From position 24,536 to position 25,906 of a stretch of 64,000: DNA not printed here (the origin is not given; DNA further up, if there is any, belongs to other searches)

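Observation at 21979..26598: Envelope glycosylation cluster pairing ArnC-like GT2 and ArnT-like membrane GT with a GT9 and a radical-SAM/SPASM-like enzyme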

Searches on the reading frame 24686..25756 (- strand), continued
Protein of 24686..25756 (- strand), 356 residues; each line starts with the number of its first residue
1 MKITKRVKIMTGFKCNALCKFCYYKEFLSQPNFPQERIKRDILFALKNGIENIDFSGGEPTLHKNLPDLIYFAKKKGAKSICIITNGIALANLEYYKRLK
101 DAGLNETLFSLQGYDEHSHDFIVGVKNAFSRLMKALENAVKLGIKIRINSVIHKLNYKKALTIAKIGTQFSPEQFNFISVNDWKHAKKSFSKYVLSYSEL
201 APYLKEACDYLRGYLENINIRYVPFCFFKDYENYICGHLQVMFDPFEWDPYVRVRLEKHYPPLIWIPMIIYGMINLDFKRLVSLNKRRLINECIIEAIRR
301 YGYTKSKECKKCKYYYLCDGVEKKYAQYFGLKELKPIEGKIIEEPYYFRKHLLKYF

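Call 9: find_encoding_contigs(protein=P0010, flank=8000, max_places=2)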
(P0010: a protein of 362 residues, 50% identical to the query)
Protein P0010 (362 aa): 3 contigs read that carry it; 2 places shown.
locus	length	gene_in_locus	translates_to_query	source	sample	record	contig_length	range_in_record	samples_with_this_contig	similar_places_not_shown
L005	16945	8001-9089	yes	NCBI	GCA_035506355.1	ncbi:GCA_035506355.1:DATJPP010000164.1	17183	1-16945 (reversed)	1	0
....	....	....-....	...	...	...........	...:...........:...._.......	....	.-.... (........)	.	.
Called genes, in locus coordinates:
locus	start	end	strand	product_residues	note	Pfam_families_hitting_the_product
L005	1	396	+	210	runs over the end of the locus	?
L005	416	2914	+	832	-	PF02516:STT3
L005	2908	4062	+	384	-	PF00535:Glycos_transf_2, PF26629:GT2_TM_C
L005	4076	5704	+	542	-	PF02366:PMT (weak), PF13231:PMT_2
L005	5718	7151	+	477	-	PF02310:B12-binding, PF04055:Radical_SAM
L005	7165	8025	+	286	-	PF00535:Glycos_transf_2, PF10111:Glyco_tranf_2_2, PF13641:Glyco_tranf_2_3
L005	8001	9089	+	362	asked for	PF04055:Radical_SAM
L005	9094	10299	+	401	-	PF01075:Glyco_transf_9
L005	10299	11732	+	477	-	PF02310:B12-binding, PF04055:Radical_SAM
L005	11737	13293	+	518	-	-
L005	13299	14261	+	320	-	PF13506:Glyco_transf_21 (weak), PF00535:Glycos_transf_2, PF10111:Glyco_tranf_2_2 (weak), PF13641:Glyco_tranf_2_3, PF13632:Glyco_trans_2_3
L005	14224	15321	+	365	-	PF13692:Glyco_trans_1_4 (weak)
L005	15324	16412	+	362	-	PF04055:Radical_SAM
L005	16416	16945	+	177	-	PF04055:Radical_SAM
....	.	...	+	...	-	?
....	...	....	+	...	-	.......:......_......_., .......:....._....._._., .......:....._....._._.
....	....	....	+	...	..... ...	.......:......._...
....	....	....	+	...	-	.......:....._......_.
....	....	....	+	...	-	?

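Call 11: find_encoding_contigs(protein=P0024, flank=8000, max_places=1)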
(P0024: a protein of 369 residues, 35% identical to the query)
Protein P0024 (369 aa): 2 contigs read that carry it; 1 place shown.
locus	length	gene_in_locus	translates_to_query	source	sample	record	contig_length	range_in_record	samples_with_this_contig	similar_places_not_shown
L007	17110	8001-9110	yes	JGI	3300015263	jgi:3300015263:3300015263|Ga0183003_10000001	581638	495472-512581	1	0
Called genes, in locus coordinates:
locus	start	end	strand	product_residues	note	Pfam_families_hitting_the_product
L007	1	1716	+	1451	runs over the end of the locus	-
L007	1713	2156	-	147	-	PF12802:MarR_2, PF13730:HTH_36 (faint), PF21984:DnaD_N (weak), PF01047:MarR, PF13463:HTH_27, PF01022:HTH_5 (weak), PF01325:Fe_dep_repress (weak), PF13601:HTH_34 (weak)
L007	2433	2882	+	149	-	PF10604:Polyketide_cyc2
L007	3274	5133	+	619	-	PF00089:Trypsin, PF13365:Trypsin_2 (weak)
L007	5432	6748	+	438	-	PF02310:B12-binding, PF04055:Radical_SAM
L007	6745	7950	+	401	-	PF13641:Glyco_tranf_2_3 (weak), PF00535:Glycos_transf_2, PF22674:C2185-like_N (weak)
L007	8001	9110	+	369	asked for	PF04055:Radical_SAM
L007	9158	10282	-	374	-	PF13385:Laminin_G_3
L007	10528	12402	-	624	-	PF13524:Glyco_trans_1_2 (weak)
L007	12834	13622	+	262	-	-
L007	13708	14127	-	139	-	PF07883:Cupin_2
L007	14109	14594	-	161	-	PF13302:Acetyltransf_3, PF13420:Acetyltransf_4, PF00583:Acetyltransf_1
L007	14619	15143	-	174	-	PF13561:adh_short_C2, PF00106:adh_short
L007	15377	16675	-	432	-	PF00202:Aminotran_3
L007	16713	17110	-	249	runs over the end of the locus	PF23441:SDR (weak), PF00106:adh_short, PF08659:KR, PF13561:adh_short_C2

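Call 12: find_encoding_contigs(protein=P0030, flank=8000, max_places=1)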
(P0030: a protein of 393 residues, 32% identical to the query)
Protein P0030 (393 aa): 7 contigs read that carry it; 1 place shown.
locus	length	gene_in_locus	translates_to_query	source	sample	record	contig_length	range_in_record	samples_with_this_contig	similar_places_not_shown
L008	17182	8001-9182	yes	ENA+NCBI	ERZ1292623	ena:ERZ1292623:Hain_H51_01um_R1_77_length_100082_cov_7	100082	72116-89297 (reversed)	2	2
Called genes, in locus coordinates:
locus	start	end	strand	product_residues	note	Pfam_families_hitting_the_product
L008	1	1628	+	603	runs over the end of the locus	PF00012:HSP70, PF06723:MreB_Mbl, PF00012:HSP70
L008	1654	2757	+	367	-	PF00226:DnaJ, PF01556:DnaJ_C, PF15777:Anti-TRAP (faint), PF27659:CHP02642 (faint), PF00684:DnaJ_CXXCXGXG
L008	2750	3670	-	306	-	PF01464:SLT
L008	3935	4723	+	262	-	PF06550:SPP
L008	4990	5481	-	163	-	-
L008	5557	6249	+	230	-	-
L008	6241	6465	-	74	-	-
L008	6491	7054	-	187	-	PF02245:Pur_DNA_glyco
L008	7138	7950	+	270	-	-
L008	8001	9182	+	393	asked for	PF13353:Fer4_12 (weak), PF04055:Radical_SAM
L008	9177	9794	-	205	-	PF13487:HD_5, PF01966:HD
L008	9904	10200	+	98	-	-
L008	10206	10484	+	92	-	-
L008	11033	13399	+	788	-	PF14890:Intein_splicing, PF00009:GTP_EFTU, PF22042:EF-G_D2, PF03144:GTP_EFTU_D2, PF14492:EFG_III, PF03764:EFG_IV, PF00679:EFG_C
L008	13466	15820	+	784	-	-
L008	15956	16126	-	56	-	PF23477:zf_Tbcl_2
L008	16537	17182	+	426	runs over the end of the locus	PF00009:GTP_EFTU, PF01926:MMR_HSR1 (faint), PF03144:GTP_EFTU_D2, PF03143:GTP_EFTU_D3, PF22594:GTP-eEF1A_C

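Call 13: find_encoding_contigs(protein=P0040, flank=8000, max_places=1)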
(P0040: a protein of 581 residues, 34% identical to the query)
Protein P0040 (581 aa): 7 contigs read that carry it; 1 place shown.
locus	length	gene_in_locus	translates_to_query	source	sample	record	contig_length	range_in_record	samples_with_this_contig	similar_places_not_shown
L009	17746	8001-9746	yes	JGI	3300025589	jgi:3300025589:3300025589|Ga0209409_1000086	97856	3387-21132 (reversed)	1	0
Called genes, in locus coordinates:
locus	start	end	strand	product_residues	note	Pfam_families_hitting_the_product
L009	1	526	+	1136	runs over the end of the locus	PF02811:PHP, PF07733:DNA_pol3_alpha, PF17657:DNA_pol3_finger, PF14579:HHH_6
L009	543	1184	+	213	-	PF01618:MotA_ExbB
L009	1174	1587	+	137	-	PF02472:ExbD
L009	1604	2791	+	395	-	PF03435:Sacchrp_dh_NADP, PF16653:Sacchrp_dh_C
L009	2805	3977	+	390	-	PF00278:Orn_DAP_Arg_deC, PF02784:Orn_Arg_deC_N (weak)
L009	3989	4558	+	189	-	PF01966:HD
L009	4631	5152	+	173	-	PF02350:Epimerase_2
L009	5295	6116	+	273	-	PF13489:Methyltransf_23, PF13847:Methyltransf_31, PF08241:Methyltransf_11, PF08242:Methyltransf_12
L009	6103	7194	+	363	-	PF13439:Glyco_transf_4 (faint), PF20706:GT4-conflict, PF00534:Glycos_transf_1, PF13692:Glyco_trans_1_4, PF13524:Glyco_trans_1_2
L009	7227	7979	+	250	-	PF13489:Methyltransf_23, PF08003:Methyltransf_9, PF13847:Methyltransf_31 (weak), PF08241:Methyltransf_11 (weak)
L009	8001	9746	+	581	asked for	PF13712:Glyco_tranf_2_5, PF04055:Radical_SAM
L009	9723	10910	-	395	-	PF13439:Glyco_transf_4, PF00534:Glycos_transf_1, PF13692:Glyco_trans_1_4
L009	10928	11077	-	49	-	-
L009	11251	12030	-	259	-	PF00535:Glycos_transf_2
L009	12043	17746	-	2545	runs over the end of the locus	PF13860:FlgD_ig (weak), PF24684:Vgb_lyase (faint), PF01436:NHL, PF01731:Arylesterase (faint), PF06739:SBBP (faint), PF08450:SGL (faint), PF25021:TEN_NHL (faint), PF01436:NHL (weak)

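Call 21: search_solved_structures(query=A3, max_evalue=0.01)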
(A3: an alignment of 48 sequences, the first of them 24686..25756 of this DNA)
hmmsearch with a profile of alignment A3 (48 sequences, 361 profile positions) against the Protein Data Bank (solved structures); distinct sequences matched with E-value up to 0.01: 53.
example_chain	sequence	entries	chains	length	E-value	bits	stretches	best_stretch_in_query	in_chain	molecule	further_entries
7vob_C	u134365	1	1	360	5.1e-28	101.3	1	19-180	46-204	Cytosylglucuronate decarboxylase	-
7voc_C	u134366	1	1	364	5.2e-28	101.2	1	19-180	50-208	Cytosylglucuronate decarboxylase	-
7tol_A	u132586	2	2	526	3.6e-23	85.3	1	9-193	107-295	glycerol dibiphytanyl glycerol tetraether - macrocyclic archaeol synthase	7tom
6efn_A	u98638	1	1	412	6.7e-23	84.4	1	14-173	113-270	Sporulation killing factor maturation protein SkfB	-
9dfu_A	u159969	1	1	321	2.8e-22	82.3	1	15-214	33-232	Radical SAM core domain-containing protein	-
9dfn_A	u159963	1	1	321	6.4e-22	81.2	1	18-214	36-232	Radical SAM core domain-containing protein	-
9dfw_A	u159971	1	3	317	9.7e-21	77.3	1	15-200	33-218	Radical SAM core domain-containing protein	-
6b4c_A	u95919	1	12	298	1.5e-20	76.7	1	15-196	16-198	Viperin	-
6c8v_A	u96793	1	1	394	1.7e-20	76.5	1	17-209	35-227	Coenzyme PQQ synthesis protein E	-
7n7i_A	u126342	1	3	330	1.7e-20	76.5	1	15-196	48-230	Viperin-like enzyme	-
9dgw_A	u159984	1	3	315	1.8e-20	76.5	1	15-196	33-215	Radical SAM core domain-containing protein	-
1tv7_A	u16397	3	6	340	1.1e-19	73.8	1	12-211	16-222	Molybdenum cofactor biosynthesis protein A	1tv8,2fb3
2fb2_A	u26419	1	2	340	2.1e-19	72.9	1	13-211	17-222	Molybdenum cofactor biosynthesis protein A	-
7n7h_A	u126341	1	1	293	1.7e-18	69.9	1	15-177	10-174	VIPERIN-LIKE ENZYME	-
5vsl_A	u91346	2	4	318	1.9e-18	69.8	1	15-188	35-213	Radical S-adenosyl methionine domain-containing protein 2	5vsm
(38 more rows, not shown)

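Call 29: predict_structure(alignment_id=A3)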
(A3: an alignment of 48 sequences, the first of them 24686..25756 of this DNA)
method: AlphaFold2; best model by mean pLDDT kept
length: 356 residues; sequences in the alignment: 48
mean_pLDDT: 96.3   pTM: 0.93
mean pLDDT of the five models: 96.3, 96.1, 96.0, 96.0, 95.9
residues with pLDDT >= 90: 328; 70-90: 28; 50-70: 0; < 50: 0
segments of 3 or more residues with pLDDT < 50: none
pLDDT, mean of each block of 10 residues (from residue 1): 96 96 92 98 98 97 98 99 99 99 99 98 98 99 99 98 98 97 85 96 99 97 97 97 96 92 94 92 91 96 96 97 96 97 95 91
secondary structure, 60 per line:
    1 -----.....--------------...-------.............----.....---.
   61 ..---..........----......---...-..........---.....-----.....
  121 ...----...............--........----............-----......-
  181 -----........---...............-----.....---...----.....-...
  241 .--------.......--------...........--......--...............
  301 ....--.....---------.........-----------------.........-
elements in order: E6-10 H35-47 E52-56 H66-75 E80-85 H93-102 E106-110 H116-123 H128-142 E145-152 H157-168 E174-179 H186-193 H197-211 E217-221 H238-241 H250-256 H265-275 H278-283 H286-302 H307-311 H323-329 H347-355

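Call 38: find_related_loci(query=A3, collection=genome_contigs, flank=10000)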
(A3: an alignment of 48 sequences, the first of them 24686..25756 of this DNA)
Query A3 (356 aa) in genome_contigs; peptide patterns used: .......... (x = any residue, [..] = any of these).
599 stretches matched a pattern (row limit reached: there are more); 189 encode a relative of the query (tblastn E <= 1e-3); the best 80 are kept; 79 distinct loci.
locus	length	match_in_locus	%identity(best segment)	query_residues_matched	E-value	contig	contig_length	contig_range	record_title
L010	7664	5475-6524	47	1-349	1e-110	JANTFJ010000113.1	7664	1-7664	MAG: Desulfobulbaceae bacterium isolate bin100106 c_000000011230, whole genome shotgun sequence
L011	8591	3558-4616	45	1-352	8e-110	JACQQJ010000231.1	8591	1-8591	MAG: Nitrospinota bacterium isolate NC_groundwater_1330_Ag_S-0.2um_39_55 S_p2_S4_coassembly_k141_4125717, whole genome s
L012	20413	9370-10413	47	4-350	4e-109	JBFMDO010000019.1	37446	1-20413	MAG: Nitrospirota bacterium isolate MAG221 MAG221_19, whole genome shotgun sequence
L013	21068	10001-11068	45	1-355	3e-104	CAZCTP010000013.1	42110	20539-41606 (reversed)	MAG TPA_asm: uncultured Thermodesulfobacteriota bacterium isolate binchicken_co172_233 genome assembly, contig: NODE_561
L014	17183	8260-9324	50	1-354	3e-122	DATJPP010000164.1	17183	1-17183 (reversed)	MAG TPA_asm: Candidatus Margulisiibacteriota bacterium isolate SMAG_U14916 k141_1280245, whole genome shotgun sequence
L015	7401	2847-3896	43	1-349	5e-103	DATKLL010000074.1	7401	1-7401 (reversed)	MAG TPA_asm: Syntrophales bacterium isolate SMAG_U14684 k141_3565208, whole genome shotgun sequence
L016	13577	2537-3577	46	4-349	7e-103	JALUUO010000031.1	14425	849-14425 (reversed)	MAG: Nitrospirae bacterium isolate 128-326_metabat1_scaf2bin.025 128-326_scaffold_1896_c1, whole genome shotgun sequence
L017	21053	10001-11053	42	1-352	5e-87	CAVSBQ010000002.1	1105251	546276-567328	MAG: Candidatus Aenigmarchaeota archaeon isolate MFD04408.bin.2.45 genome assembly, contig: contig_22876, whole genome s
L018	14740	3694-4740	43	1-350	4e-86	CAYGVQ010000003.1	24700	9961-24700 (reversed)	MAG TPA_asm: uncultured archaeon isolate ERP119294_co3_274 genome assembly, contig: NODE_1015_length_24700_cov_8.450071,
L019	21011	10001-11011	41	4-350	2e-82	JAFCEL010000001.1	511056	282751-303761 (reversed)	Candidatus Pacearchaeota archaeon isolate Meg22_1214_Bin_108 Meg22_1214_Bin_108_scaffold_14, whole genome shotgun sequen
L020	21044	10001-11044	39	1-350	7e-80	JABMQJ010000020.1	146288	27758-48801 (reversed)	MAG: Candidatus Omnitrophota bacterium isolate bin.346 k141_3602834, whole genome shotgun sequence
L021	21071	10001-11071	37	2-356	5e-78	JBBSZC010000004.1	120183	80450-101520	MAG: Nanoarchaeota archaeon isolate H43-bin014_1 H43_bin014_1_000000000004, whole genome shotgun sequence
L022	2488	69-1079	38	4-350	1e-77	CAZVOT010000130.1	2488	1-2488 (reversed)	MAG TPA_asm: Candidatus Woesearchaeota archaeon isolate binchicken_co387_106 genome assembly, contig: NODE_62099_length_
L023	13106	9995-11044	37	2-350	6e-75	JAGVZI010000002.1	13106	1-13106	Candidatus Woesearchaeota archaeon isolate RIFCSPLOWO2_01_FULL_35_31 rifcsplowo2_01_scaffold_15314, whole genome shotgun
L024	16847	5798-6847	37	3-348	3e-74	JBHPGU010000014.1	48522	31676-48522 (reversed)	Candidatus Omnitrophota bacterium isolate SAG AM-311-N09 NODE_14_length_48522_cov_30.566097, whole genome shotgun sequen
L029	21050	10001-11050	35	4-350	5e-72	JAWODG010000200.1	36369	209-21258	MAG: Candidatus Brocadiia bacterium isolate BLK5-2.bin.122 k191_2401831, whole genome shotgun sequence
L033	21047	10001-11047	34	4-349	2e-68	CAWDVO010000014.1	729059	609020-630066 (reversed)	MAG: Candidatus Brocadiaceae bacterium isolate MFD05684.bin.2.199 genome assembly, contig: contig_52693, whole genome sh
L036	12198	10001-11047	34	3-350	4e-65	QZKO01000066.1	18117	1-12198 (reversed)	MAG: Nitrospiraceae bacterium isolate SURF_11 Ga0104751_1004526, whole genome shotgun sequence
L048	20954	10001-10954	36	2-350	2e-60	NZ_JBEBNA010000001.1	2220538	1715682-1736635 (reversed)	Halobacteriovorax sp. CON-3 NODE_1_length_2220538_cov_292.486535, whole genome shotgun sequence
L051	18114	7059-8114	35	4-352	4e-74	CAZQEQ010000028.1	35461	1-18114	MAG TPA_asm: uncultured candidatus Brocadiaceae bacterium isolate binchicken_co334_199 genome assembly, contig: NODE_193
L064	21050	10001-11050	33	4-347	2e-57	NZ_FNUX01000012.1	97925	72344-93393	Nitrosomonas ureae strain Nm13, whole genome shotgun sequence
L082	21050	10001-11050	32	3-348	4e-54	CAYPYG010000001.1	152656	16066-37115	MAG TPA_asm: uncultured Elusimicrobiaceae bacterium isolate binchicken_co20_337 genome assembly, contig: NODE_254_length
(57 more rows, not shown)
